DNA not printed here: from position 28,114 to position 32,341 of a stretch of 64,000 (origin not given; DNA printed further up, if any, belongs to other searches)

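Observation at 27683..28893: Two-gene DUF5343-like + Swt1-type HEPN module (candidate RNase-based toxin/defence pair)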

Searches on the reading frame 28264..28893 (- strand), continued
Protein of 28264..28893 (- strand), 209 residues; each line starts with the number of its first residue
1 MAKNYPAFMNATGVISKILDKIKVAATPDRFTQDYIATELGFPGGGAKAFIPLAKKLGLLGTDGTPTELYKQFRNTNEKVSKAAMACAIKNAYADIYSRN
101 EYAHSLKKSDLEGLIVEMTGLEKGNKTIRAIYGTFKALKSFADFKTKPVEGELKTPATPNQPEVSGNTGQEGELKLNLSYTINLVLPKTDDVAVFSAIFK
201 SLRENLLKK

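Call 44: search_solved_structures(query=A3, max_evalue=10, show_alignments=2)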
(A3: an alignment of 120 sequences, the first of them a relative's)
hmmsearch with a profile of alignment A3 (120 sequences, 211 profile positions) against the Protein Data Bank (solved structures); distinct sequences matched with E-value up to 10: 2.
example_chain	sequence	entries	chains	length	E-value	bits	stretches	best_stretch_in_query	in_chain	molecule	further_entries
2kr7_A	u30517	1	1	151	0.69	12.8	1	100-146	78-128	FKBP-type peptidyl-prolyl cis-trans isomerase slyD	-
4fe8_A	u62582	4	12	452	0.83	12.6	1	125-174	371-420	Maltose-binding periplasmic protein,Huntingtin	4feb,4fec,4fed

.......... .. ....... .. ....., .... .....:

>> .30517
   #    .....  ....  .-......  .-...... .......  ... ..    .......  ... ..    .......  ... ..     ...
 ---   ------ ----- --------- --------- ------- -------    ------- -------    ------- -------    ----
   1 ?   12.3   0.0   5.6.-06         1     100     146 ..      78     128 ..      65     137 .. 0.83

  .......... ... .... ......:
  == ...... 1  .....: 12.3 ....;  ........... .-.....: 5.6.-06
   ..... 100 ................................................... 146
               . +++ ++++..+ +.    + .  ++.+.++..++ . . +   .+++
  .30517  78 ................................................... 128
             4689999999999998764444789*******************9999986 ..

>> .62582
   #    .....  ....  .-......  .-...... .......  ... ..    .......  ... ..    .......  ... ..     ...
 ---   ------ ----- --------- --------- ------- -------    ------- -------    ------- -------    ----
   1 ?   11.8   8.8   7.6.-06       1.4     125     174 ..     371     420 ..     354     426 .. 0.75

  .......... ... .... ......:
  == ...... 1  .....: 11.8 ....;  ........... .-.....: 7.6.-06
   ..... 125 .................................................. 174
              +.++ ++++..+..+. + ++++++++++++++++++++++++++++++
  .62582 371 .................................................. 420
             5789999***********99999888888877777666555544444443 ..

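Call 65: search_protein_families(library=pfam, alignment_id=A6, max_evalue=0.00001)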
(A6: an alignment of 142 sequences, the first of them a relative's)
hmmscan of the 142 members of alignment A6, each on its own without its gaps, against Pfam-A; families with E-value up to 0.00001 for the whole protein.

A. member 1, L001:2-463:+ (153 aa): 0 families

B. families by the number of members that match (of 142 scanned): 111 families (the first 25 are shown)
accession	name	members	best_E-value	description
PF01555.25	N6_N4_Mtase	3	1.7e-56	DNA methylase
PF01139.22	RtcB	2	8.5e-103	tRNA-splicing ligase RtcB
PF00589.27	Phage_integrase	2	2.8e-39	Phage integrase family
PF13302.13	Acetyltransf_3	2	2.3e-26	Acetyltransferase (GNAT) domain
PF00561.26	Abhydrolase_1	2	5e-26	alpha/beta hydrolase fold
PF13649.12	Methyltransf_25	2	2.1e-23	Methyltransferase domain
PF08241.18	Methyltransf_11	2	1.4e-20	Methyltransferase domain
PF04055.27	Radical_SAM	2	3.7e-16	Radical SAM superfamily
PF00581.25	Rhodanese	2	1.5e-15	Rhodanese-like domain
PF08242.18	Methyltransf_12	2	2.4e-13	Methyltransferase domain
PF13847.12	Methyltransf_31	2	4.4e-13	Methyltransferase domain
PF01850.27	PIN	2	5.6e-12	PIN domain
PF12146.15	Hydrolase_4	2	2e-11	Serine aminopeptidase, S33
PF13489.12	Methyltransf_23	2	2.1e-11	Methyltransferase domain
PF00583.31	Acetyltransf_1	2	3.3e-10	Acetyltransferase (GNAT) family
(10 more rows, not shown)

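Call 66: search_protein_families(library=pfam, alignment_id=A7, max_evalue=0.00001)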
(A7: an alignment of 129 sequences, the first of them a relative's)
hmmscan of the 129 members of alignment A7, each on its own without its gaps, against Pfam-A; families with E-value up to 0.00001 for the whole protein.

A. member 1, L001:1887-2285:+ (132 aa): 0 families

B. families by the number of members that match (of 129 scanned): 89 families (the first 25 are shown)
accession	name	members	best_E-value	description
PF01555.25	N6_N4_Mtase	2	7.3e-49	DNA methylase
PF19289.4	PmbA_TldD_3rd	2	2.1e-36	PmbA/TldA metallopeptidase C-terminal domain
PF00589.27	Phage_integrase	2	4.9e-26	Phage integrase family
PF01523.21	PmbA_TldD_1st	2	2.7e-11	PmbA/TldA metallopeptidase domain 1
PF02347.22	GDC-P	1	1.3e-201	Glycine cleavage system P-protein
PF02074.21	Peptidase_M32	1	1.3e-175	Carboxypeptidase Taq (M32) metallopeptidase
PF19614.4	DUF6119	1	2.5e-134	Family of unknown function (DUF6119)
PF01120.23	Alpha_L_fucos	1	1.3e-85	Alpha-L-fucosidase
PF13660.11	DUF4147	1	7.2e-78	Domain of unknown function (DUF4147)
PF00291.31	PALP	1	7.4e-64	Pyridoxal-phosphate dependent enzyme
PF01434.24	Peptidase_M41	1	2.4e-62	Peptidase family M41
PF22058.2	X25_BaPul_like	1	7.9e-61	Pullulanase X25 domain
PF02511.20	Thy1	1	1e-59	Thymidylate synthase complementing protein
PF00215.30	OMPdecase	1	3.9e-58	Orotidine 5'-phosphate decarboxylase / HUMPS family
PF08376.15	NIT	1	4.5e-54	Nitrate and nitrite sensing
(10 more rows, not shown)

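Call 79: search_dna_similar(query=window:28264-28893:-, collection=plasmids, mode=protein, max_rows=20)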
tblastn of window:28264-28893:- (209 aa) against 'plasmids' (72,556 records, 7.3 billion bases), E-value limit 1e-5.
No match.

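Call 80: search_protein_families(library=phrogs, proteins=[window:28264-28893:-], max_evalue=0.1)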
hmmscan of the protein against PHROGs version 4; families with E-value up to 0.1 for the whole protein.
window:28264-28893:- (209 aa): 0 families

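Call 84: fold_search(model_id=the predicted structure, library=viral)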
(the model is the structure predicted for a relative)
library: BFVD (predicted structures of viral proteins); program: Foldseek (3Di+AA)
matches with E <= 10: 154; with E <= 0.001: 0
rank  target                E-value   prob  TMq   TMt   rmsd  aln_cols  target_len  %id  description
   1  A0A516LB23            2.2e-01  0.16  0.20  0.18  19.9       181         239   14  (no name in the UniProt tables at hand)
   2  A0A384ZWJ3            2.6e-01  0.14  0.13  0.15  21.4       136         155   13  Uncharacterized protein [Dickeya phage vB_DsoM_JA13]
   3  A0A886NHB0            2.9e-01  0.20  0.20  0.07  15.7       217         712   13  (no name in the UniProt tables at hand)
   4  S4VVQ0                5.1e-01  0.07  0.14  0.09  23.8       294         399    7  F-box domain containing protein [Pandoravirus salinus]
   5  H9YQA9                5.4e-01  0.04  0.11  0.08  22.3       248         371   12  (no name in the UniProt tables at hand)
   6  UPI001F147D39         7.0e-01  0.09  0.17  0.17  18.2       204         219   14  (no name look-up for this kind of identifier)
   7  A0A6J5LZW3            7.4e-01  0.09  0.20  0.18  21.6       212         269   14  Uncharacterized protein [uncultured Caudovirales phage]
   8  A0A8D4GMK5            7.8e-01  0.06  0.12  0.05  22.3       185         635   13  (no name in the UniProt tables at hand)
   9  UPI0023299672         9.6e-01  0.06  0.14  0.06  21.4       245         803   11  (no name look-up for this kind of identifier)
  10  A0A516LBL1            1.1e+00  0.04  0.14  0.04  37.4       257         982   13  (no name in the UniProt tables at hand)
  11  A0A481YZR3            1.1e+00  0.04  0.15  0.15  15.9       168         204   11  Uncharacterized protein [Marseillevirus LCMAC202]
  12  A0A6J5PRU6            1.2e+00  0.08  0.18  0.06  25.5       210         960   10  Uncharacterized protein [uncultured Caudovirales phage]
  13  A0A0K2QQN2            1.2e+00  0.03  0.13  0.13  21.7       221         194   11  Uncharacterized protein [Ralstonia phage RSF1]
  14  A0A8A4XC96            1.3e+00  0.06  0.15  0.12  20.1       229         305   11  Nonstructural protein (Fragment) [Psittacidae parvoviridae sp.]
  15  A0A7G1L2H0            1.4e+00  0.08  0.18  0.15  20.8       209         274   12  (no name in the UniProt tables at hand)
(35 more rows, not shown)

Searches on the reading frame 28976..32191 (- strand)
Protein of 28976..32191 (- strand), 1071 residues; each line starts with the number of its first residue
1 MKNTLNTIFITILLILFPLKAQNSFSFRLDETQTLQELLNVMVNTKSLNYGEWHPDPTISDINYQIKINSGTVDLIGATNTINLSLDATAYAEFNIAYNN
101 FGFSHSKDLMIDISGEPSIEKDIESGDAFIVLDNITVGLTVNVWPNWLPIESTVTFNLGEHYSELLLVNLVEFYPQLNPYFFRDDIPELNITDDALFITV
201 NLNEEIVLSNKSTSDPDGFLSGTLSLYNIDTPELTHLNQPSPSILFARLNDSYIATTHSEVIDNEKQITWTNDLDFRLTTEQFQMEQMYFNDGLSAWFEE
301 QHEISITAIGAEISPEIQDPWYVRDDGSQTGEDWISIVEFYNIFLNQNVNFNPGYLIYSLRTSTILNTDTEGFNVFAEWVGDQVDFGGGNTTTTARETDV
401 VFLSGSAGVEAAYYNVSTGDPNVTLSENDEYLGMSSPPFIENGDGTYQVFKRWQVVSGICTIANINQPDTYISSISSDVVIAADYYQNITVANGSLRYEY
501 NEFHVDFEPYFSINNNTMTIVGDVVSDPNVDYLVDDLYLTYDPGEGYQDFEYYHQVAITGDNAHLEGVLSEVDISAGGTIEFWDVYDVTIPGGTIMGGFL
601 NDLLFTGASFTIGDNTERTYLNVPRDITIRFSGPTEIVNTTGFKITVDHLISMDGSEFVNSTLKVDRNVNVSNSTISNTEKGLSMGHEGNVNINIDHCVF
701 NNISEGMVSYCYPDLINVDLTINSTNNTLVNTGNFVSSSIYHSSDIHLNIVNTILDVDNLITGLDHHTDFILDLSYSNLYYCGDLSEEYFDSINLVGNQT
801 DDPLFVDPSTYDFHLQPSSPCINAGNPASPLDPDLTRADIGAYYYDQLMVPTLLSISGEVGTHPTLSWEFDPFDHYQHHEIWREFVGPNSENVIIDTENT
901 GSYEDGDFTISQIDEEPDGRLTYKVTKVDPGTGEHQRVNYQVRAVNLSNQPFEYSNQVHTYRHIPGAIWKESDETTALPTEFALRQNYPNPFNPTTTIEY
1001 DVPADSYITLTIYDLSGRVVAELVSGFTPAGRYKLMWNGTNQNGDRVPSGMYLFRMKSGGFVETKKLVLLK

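Call 45: search_protein_families(library=pfam, proteins=[window:28976-32191:-], max_evalue=0.0001)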
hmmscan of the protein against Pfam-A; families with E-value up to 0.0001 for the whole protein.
window:28976-32191:- (1071 aa): 2 families
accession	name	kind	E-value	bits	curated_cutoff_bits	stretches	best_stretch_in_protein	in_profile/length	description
PF13860.13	FlgD_ig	-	3.7e-11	43.3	27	1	997-1058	13-75/79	FlgD Ig-like domain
PF18962.6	Por_Secre_tail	-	4.8e-07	30.4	27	1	988-1068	2-74/75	Secretion system C-terminal sorting domain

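Call 73: find_related_loci(query=window:28976-32191:-, collection=metagenome_contigs, flank=6000)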
Query window:28976-32191:- (1071 aa) in metagenome_contigs; peptide patterns used: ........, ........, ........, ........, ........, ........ (x = any residue, [..] = any of these).
10 stretches matched a pattern; 2 encode a relative of the query (tblastn E <= 1e-3); 2 distinct loci.
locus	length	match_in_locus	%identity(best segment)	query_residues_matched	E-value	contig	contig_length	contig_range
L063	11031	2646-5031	50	978-1071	2e-27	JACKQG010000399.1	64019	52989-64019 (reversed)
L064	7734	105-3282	44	978-1071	9e-21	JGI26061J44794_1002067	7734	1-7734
